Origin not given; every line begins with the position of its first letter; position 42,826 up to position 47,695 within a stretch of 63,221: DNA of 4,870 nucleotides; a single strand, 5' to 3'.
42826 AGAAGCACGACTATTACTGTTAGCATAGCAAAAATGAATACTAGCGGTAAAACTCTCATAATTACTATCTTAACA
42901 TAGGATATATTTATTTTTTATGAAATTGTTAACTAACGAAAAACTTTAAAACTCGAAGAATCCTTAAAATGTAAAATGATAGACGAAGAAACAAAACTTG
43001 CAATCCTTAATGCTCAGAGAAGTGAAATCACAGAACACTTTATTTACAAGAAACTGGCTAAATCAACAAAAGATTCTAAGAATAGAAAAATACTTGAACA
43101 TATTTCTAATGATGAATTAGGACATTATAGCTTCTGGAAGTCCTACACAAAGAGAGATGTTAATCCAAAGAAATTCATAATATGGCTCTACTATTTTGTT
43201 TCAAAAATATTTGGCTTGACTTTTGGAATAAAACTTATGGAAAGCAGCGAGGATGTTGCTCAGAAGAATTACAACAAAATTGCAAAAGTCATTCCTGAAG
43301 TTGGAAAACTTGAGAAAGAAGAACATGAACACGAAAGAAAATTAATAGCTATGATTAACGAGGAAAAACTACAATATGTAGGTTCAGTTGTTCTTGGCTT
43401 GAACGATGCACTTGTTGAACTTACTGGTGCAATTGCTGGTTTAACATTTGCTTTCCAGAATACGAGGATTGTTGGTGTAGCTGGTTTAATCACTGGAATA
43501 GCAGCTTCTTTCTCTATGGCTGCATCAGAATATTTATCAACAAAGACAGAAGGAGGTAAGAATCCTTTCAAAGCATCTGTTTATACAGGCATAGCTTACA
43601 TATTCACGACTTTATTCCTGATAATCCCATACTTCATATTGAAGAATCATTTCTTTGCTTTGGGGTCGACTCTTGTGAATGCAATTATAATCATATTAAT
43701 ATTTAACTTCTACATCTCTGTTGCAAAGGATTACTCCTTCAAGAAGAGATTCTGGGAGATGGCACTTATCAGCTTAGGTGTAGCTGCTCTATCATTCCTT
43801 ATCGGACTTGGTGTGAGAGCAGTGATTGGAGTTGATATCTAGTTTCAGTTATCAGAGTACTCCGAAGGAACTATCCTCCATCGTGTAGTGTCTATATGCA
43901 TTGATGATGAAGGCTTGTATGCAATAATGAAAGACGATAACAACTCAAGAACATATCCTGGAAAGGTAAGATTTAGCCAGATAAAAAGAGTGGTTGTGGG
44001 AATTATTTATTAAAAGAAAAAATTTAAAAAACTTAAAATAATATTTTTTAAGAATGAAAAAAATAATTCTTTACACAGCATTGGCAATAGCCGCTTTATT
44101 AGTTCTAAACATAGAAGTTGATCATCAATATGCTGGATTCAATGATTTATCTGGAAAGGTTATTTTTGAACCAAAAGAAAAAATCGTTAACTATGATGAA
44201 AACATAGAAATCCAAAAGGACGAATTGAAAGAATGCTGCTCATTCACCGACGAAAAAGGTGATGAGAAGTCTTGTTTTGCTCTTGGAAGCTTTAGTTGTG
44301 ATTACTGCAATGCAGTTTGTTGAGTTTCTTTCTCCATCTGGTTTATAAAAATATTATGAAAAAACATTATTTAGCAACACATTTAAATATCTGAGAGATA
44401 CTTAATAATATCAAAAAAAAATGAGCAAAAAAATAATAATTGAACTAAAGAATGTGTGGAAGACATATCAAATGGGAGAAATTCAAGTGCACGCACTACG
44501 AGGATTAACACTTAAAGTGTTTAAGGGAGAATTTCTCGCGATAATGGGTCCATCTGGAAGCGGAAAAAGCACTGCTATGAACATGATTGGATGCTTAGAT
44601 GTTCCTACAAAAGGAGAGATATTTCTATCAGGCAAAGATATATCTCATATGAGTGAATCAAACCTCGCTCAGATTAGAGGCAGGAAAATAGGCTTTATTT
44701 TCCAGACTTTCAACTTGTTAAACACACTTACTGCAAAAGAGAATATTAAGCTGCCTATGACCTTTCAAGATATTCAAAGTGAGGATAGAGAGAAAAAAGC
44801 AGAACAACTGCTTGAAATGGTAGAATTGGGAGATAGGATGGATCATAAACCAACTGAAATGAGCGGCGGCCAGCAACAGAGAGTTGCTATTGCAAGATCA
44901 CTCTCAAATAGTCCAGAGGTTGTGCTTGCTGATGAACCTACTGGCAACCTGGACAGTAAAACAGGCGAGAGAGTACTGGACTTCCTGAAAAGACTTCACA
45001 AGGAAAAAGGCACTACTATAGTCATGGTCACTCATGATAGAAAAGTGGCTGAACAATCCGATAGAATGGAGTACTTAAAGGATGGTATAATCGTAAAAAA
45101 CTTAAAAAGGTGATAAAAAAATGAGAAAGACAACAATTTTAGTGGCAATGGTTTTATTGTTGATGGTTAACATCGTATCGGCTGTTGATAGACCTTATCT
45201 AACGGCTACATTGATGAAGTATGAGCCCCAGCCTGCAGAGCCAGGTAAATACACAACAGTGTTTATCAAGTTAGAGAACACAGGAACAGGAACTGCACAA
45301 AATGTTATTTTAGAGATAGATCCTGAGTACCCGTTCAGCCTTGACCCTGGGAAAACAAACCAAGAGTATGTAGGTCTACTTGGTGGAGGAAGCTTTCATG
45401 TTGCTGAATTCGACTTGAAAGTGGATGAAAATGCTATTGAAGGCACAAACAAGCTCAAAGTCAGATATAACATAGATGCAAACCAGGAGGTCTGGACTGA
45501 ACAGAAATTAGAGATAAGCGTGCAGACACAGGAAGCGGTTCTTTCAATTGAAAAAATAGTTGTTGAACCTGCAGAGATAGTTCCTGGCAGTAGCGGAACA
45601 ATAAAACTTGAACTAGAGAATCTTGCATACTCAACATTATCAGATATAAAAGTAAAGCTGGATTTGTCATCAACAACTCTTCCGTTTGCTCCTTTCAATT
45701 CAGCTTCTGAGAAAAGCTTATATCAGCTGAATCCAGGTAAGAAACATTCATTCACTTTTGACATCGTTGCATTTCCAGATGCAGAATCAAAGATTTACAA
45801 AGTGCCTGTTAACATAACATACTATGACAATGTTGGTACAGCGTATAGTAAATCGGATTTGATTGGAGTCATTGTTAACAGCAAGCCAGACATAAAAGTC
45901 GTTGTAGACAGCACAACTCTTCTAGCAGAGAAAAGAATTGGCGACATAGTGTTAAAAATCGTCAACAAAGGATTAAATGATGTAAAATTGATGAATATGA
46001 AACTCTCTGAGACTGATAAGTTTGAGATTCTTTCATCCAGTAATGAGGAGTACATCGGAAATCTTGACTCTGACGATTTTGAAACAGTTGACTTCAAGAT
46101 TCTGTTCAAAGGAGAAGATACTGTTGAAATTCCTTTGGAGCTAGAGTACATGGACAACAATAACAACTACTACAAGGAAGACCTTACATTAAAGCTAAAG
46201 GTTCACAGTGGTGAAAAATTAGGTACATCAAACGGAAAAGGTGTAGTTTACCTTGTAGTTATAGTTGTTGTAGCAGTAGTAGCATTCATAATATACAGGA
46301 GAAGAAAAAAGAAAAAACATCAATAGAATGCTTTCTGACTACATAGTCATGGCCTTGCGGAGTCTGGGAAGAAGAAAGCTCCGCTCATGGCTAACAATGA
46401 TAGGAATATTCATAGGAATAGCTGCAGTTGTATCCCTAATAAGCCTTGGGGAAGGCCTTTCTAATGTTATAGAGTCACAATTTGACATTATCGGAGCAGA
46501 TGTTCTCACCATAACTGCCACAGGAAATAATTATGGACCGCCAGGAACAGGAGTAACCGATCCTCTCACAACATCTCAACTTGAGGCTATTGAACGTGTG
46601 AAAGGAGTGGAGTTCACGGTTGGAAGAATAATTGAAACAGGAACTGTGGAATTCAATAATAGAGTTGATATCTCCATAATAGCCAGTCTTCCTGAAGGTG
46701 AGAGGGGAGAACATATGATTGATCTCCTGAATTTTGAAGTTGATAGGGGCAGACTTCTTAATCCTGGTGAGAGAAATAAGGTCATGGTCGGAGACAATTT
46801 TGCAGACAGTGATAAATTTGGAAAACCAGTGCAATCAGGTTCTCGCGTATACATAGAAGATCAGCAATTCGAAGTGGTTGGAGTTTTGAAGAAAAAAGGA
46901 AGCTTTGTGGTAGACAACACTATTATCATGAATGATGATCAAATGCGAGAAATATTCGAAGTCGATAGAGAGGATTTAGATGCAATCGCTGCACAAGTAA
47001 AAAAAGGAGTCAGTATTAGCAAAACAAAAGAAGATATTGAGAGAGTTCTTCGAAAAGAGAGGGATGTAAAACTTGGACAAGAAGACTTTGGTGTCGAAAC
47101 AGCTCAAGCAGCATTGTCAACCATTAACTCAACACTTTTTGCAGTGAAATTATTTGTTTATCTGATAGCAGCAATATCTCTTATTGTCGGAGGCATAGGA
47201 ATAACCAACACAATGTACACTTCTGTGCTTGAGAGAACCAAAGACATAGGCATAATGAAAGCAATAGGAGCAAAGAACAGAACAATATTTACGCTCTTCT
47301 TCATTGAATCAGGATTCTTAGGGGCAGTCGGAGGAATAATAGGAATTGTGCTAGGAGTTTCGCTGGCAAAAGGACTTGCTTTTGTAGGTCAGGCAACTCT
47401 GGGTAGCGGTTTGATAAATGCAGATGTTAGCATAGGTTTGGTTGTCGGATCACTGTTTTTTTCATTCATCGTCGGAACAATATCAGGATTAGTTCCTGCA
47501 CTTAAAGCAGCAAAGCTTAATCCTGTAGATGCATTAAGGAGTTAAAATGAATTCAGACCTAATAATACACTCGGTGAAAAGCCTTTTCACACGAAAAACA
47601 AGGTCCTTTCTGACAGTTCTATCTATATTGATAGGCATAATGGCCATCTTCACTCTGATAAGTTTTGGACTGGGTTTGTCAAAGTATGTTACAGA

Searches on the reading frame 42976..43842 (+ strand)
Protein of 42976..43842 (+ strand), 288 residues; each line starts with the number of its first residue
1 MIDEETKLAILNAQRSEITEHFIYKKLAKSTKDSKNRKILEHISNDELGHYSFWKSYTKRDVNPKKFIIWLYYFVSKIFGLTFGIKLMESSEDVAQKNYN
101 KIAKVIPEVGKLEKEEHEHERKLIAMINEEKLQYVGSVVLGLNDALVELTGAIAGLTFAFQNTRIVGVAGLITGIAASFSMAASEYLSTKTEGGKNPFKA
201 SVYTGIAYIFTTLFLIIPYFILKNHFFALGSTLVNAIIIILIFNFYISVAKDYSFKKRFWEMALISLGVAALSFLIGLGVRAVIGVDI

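Call 9: search_protein_families(library=pfam, proteins=[window:42976-43842:+], max_evalue=0.001)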
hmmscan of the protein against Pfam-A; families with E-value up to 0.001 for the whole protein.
window:42976-43842:+ (288 aa): 1 family
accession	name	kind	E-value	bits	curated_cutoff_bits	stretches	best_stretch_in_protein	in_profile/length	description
PF01988.24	VIT1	-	8.4e-16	58.9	28.1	2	137-192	3-59/214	VIT family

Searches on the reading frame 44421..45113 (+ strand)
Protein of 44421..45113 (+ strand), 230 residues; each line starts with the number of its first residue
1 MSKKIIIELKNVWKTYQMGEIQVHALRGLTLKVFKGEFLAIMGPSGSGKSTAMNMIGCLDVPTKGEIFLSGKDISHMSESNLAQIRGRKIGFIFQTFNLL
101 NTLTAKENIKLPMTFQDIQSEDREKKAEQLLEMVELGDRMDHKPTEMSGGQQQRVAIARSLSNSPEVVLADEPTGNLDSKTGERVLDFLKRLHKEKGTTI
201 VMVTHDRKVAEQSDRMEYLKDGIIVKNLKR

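Call 9: search_protein_families(library=pfam, proteins=[window:44421-45113:+], max_evalue=0.001)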
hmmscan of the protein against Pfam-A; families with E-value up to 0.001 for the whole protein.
window:44421-45113:+ (230 aa): 4 families
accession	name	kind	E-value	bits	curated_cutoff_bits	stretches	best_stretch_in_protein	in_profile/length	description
PF00005.33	ABC_tran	-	2.2e-34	119.4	25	1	26-174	1-136/137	ABC transporter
PF13304.12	AAA_21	-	1e-06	29.5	27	0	116-206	189-299/304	AAA domain, putative AbiEii toxin, Type IV TA system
PF02463.25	SMC_N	-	1.9e-06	27.9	40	1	33-216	21-208/220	RecF/RecN/SMC N terminal domain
PF13191.12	AAA_16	-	0.00048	21.1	32.6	1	22-194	8-129/167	AAA ATPase domain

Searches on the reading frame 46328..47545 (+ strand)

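Call 9: search_protein_families(library=pfam, proteins=[window:46328-47545:+], max_evalue=0.001)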
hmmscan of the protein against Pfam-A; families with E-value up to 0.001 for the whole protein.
window:46328-47545:+ (405 aa): 2 families
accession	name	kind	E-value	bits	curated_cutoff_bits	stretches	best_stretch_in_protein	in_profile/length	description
PF12704.14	MacB_PCD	-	1.8e-28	100.7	27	1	20-239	1-206/207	MacB-like periplasmic core domain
PF02687.27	FtsX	-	5.6e-20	72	25.5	1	279-399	2-120/120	FtsX-like permease C-terminal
